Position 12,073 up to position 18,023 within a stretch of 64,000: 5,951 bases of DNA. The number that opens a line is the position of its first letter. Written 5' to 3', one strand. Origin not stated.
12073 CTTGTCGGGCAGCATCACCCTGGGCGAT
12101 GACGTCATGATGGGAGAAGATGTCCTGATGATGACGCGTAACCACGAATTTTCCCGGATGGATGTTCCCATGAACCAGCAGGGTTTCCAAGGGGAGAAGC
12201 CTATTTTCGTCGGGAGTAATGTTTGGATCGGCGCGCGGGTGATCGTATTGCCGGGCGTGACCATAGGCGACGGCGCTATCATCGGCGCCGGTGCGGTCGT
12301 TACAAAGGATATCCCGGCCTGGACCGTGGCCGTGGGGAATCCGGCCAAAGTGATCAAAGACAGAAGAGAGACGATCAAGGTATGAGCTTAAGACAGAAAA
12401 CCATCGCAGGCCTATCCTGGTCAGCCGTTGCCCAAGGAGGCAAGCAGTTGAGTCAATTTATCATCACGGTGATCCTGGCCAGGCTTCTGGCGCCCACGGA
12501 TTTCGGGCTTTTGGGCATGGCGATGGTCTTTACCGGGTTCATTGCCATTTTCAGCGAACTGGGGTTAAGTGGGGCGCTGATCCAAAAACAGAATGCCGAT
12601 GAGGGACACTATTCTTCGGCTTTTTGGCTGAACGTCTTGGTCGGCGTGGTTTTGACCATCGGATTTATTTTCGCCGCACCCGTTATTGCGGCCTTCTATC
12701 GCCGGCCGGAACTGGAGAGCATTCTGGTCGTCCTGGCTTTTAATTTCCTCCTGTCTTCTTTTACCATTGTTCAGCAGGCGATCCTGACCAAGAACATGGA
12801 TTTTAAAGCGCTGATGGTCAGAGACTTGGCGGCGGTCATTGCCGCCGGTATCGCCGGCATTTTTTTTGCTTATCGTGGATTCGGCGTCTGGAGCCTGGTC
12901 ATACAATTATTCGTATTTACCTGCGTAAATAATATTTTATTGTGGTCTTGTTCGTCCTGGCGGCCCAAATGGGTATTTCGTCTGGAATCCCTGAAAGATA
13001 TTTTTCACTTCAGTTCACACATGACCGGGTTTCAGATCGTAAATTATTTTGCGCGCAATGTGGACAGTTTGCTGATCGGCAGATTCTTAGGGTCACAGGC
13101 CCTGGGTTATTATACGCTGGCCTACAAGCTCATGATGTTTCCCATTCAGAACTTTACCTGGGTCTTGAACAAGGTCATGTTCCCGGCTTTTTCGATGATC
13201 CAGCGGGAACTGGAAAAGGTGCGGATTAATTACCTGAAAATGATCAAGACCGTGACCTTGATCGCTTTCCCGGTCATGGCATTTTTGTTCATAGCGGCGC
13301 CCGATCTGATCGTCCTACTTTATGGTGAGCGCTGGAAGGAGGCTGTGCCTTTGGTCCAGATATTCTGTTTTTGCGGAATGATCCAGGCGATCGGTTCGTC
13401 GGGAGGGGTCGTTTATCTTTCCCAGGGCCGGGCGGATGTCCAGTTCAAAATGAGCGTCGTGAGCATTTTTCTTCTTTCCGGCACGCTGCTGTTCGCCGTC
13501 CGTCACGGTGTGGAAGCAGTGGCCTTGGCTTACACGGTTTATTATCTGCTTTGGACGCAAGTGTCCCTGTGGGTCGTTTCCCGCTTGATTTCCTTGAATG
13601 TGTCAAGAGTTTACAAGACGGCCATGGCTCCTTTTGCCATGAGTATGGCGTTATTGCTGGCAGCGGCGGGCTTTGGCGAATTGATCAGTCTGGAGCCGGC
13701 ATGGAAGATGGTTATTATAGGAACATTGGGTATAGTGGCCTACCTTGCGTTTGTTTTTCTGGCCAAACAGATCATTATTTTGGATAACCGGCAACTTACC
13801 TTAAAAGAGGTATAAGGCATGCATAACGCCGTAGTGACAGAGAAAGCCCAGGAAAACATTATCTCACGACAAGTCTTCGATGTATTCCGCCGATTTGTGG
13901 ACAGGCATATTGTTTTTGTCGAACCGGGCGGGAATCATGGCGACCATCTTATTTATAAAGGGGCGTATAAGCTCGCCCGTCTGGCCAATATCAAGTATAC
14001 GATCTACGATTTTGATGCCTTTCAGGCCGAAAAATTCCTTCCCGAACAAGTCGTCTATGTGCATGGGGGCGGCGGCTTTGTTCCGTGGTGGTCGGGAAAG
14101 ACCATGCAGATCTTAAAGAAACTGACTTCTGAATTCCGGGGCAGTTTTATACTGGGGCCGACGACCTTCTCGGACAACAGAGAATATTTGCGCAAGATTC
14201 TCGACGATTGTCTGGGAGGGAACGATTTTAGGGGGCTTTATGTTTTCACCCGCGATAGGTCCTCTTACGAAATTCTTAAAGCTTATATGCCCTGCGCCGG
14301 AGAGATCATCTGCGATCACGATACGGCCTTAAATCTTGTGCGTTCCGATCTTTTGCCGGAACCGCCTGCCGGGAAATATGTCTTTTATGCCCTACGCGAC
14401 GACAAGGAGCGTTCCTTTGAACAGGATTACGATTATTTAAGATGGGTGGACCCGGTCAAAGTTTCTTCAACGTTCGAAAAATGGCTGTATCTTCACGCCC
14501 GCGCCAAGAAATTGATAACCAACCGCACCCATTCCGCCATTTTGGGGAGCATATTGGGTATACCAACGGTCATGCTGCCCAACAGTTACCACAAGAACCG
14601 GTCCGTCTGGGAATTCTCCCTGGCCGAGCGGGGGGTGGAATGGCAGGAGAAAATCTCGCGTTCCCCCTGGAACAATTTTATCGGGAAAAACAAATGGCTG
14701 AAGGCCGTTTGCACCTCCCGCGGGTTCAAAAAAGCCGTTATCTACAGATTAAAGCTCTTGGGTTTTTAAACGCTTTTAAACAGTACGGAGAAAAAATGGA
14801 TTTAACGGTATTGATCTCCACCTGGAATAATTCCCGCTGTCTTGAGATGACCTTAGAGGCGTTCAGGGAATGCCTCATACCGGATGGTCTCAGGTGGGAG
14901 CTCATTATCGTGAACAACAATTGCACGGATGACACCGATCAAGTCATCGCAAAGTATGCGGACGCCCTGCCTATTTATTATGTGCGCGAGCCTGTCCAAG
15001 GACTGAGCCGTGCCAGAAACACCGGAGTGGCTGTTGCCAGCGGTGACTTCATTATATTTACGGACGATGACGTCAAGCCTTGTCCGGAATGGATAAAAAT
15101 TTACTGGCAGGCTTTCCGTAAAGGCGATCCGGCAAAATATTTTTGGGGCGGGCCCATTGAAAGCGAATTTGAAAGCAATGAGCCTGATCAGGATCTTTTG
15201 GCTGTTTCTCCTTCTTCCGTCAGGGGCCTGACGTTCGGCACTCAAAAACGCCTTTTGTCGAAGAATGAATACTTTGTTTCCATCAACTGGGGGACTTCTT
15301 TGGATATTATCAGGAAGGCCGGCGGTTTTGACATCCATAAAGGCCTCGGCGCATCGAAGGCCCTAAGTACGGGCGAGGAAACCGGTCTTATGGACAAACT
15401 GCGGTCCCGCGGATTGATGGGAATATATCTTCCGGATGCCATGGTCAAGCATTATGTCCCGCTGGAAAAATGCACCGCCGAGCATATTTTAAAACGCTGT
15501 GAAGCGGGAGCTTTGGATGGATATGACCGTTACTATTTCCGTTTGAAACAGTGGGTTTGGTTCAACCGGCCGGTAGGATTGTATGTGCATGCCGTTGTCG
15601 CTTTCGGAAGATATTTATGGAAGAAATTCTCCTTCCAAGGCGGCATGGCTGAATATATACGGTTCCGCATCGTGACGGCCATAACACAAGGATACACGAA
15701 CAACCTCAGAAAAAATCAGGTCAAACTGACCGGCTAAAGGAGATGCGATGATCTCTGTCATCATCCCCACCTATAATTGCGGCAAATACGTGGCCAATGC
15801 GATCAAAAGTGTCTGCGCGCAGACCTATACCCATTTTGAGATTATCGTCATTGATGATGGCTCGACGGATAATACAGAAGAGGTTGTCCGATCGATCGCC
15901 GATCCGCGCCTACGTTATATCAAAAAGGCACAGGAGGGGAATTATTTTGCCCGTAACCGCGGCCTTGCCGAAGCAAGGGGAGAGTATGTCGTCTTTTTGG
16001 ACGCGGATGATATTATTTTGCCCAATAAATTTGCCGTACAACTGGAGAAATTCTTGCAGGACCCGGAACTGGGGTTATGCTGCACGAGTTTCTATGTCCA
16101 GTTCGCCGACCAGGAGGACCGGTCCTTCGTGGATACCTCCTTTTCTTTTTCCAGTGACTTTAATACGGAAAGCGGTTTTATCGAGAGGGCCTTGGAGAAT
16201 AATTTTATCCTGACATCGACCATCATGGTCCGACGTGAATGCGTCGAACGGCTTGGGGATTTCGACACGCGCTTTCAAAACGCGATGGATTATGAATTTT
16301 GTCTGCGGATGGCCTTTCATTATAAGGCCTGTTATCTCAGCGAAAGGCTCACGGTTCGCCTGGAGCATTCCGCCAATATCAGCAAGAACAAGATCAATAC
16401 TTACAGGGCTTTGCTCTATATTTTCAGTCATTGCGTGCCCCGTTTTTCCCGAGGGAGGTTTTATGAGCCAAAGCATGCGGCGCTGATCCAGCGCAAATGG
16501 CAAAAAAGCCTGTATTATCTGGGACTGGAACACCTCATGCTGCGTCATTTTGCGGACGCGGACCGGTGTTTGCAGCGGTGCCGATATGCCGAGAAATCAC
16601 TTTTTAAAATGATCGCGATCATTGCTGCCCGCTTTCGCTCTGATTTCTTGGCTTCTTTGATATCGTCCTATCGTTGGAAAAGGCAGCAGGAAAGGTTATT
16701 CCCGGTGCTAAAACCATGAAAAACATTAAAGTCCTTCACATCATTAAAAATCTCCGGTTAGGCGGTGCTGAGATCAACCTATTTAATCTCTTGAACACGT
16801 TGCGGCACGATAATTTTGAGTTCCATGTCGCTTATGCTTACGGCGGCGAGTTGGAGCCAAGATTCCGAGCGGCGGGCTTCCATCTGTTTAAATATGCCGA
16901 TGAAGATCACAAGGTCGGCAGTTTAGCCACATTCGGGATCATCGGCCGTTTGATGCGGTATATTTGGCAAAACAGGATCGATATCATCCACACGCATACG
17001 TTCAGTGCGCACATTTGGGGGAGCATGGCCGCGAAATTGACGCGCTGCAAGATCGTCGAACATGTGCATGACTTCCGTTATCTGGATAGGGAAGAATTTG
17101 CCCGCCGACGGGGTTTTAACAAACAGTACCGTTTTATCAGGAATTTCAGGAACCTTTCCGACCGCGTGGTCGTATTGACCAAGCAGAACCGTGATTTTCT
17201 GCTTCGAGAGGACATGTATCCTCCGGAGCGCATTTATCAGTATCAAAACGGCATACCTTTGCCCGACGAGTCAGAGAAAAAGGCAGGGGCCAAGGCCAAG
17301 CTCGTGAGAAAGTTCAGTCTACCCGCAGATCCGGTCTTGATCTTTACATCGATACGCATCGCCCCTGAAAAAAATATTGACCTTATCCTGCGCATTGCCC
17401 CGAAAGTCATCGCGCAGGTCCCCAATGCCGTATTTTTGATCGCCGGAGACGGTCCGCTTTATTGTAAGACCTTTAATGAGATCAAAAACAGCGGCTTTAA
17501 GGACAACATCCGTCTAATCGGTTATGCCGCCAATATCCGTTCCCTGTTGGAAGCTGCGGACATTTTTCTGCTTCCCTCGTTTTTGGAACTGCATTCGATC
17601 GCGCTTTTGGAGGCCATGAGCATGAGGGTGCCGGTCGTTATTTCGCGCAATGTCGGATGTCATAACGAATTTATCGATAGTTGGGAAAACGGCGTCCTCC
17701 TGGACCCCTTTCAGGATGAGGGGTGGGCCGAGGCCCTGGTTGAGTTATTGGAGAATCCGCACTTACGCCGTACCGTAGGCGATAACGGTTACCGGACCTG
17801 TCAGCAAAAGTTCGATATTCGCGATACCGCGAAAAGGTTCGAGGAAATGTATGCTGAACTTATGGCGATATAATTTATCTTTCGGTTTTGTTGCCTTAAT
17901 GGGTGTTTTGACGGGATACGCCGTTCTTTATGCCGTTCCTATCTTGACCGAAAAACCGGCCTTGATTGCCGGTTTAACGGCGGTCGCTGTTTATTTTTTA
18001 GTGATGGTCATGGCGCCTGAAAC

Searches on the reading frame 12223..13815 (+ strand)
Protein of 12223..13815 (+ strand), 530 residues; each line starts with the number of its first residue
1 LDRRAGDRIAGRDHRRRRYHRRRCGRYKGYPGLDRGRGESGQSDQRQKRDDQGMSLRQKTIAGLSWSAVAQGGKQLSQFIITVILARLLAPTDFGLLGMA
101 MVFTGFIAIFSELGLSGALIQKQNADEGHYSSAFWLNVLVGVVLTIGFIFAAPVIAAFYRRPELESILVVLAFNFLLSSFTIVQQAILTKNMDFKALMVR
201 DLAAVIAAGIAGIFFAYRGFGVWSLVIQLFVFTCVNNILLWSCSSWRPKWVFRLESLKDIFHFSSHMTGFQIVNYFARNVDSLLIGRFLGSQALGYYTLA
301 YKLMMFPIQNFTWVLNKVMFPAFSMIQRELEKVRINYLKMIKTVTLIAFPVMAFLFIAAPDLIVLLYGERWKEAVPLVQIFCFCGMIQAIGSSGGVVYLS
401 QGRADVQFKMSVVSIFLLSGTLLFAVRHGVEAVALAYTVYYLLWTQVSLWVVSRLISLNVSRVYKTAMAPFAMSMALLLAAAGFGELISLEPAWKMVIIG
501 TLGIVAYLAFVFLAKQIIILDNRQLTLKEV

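Call 17: search_protein_families(library=pfam, proteins=[window:12223-13815:+], max_evalue=0.001)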
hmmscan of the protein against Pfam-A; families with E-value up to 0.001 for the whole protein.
window:12223-13815:+ (530 aa): 2 families
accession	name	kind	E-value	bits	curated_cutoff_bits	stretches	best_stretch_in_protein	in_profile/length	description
PF13440.11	Polysacc_synt_3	-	1.3e-99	333.6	23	1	84-376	1-293/293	Polysaccharide biosynthesis protein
PF01943.22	Polysacc_synt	-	4e-45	154.8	28.2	1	62-327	3-274/274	Polysaccharide biosynthesis protein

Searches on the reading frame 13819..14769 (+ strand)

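Call 17: search_protein_families(library=pfam, proteins=[window:13819-14769:+], max_evalue=0.001)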
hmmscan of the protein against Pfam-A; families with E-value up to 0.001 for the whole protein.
window:13819-14769:+ (316 aa): 1 family
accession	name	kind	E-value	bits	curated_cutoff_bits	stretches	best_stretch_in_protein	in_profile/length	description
PF04230.19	PS_pyruv_trans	-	4.4e-19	69.9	25.3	1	39-256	1-279/280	Polysaccharide pyruvyl transferase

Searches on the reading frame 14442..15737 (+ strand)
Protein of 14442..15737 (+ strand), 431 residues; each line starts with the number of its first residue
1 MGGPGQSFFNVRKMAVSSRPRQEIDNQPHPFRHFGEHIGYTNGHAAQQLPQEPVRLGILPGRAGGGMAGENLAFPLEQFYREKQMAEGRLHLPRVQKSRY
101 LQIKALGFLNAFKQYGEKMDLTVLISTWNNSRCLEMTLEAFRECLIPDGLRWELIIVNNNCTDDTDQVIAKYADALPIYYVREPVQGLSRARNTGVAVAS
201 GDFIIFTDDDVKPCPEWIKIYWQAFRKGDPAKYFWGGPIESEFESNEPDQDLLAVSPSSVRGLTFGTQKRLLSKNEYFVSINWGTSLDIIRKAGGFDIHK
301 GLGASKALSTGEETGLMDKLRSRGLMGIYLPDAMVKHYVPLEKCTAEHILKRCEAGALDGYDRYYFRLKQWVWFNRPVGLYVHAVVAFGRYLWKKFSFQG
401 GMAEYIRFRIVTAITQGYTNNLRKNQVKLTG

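Call 17: search_protein_families(library=pfam, proteins=[window:14442-15737:+], max_evalue=0.001)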
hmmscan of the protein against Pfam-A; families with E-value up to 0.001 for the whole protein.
window:14442-15737:+ (431 aa): 3 families
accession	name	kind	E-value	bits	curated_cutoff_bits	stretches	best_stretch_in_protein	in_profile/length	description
PF00535.33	Glycos_transf_2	-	1.2e-19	71.3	23.3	1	122-231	1-111/168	Glycosyl transferase family 2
PF10111.15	Glyco_tranf_2_2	-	0.00016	21.7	27.3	1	152-210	30-91/276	Glycosyltransferase like family 2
PF13641.12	Glyco_tranf_2_3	-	0.00029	21.4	27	0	121-227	3-112/230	Glycosyltransferase like family 2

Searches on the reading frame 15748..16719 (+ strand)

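Call 17: search_protein_families(library=pfam, proteins=[window:15748-16719:+], max_evalue=0.001)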
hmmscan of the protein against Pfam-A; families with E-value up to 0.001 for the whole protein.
window:15748-16719:+ (323 aa): 6 families
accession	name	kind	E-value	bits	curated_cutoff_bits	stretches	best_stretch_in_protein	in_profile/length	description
PF00535.33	Glycos_transf_2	-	2.6e-38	132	23.3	1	3-169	1-167/168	Glycosyl transferase family 2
PF10111.15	Glyco_tranf_2_2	-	2.5e-22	80.1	27.3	1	3-212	1-223/276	Glycosyltransferase like family 2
PF13641.12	Glyco_tranf_2_3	-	4.8e-18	66.5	27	1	2-204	3-211/230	Glycosyltransferase like family 2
PF13632.12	Glyco_trans_2_3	-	2.4e-07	31.2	27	1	80-211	1-129/198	Glycosyl transferase family group 2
PF13506.12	Glyco_transf_21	-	2.1e-05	24.5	21.7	1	70-191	23-140/174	Glycosyl transferase family 21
PF13704.12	Glyco_tranf_2_4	-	2.9e-05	24.9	27.5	1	31-92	21-86/98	Glycosyl transferase family 2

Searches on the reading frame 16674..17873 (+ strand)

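Call 17: search_protein_families(library=pfam, proteins=[window:16674-17873:+], max_evalue=0.001)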
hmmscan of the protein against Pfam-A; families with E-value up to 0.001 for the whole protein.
window:16674-17873:+ (399 aa): 7 families
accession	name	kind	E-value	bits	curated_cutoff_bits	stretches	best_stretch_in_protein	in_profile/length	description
PF00534.26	Glycos_transf_1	-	4.3e-32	111.5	26.4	1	211-374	6-171/172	Glycosyl transferases group 1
PF13692.12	Glyco_trans_1_4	-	1.2e-27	97.4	27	1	220-361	2-142/142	Glycosyl transferases group 1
PF13439.12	Glyco_transf_4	-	5.5e-19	69.3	28.5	1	30-195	2-167/170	Glycosyltransferase Family 4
PF13579.12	Glyco_trans_4_4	-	2.7e-12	47.8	29.7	1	30-188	1-153/158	Glycosyl transferase 4-like domain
PF13477.12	Glyco_trans_4_2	-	9.7e-07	29.5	23.4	1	34-134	11-111/139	Glycosyl transferase 4-like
PF13524.12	Glyco_trans_1_2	-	1.5e-05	25.5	25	1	250-390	13-143/144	Glycosyl transferase-like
PF20706.3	GT4-conflict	-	0.0002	20.9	26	1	286-362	273-358/385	Family 4 Glycosyltransferase in conflict systems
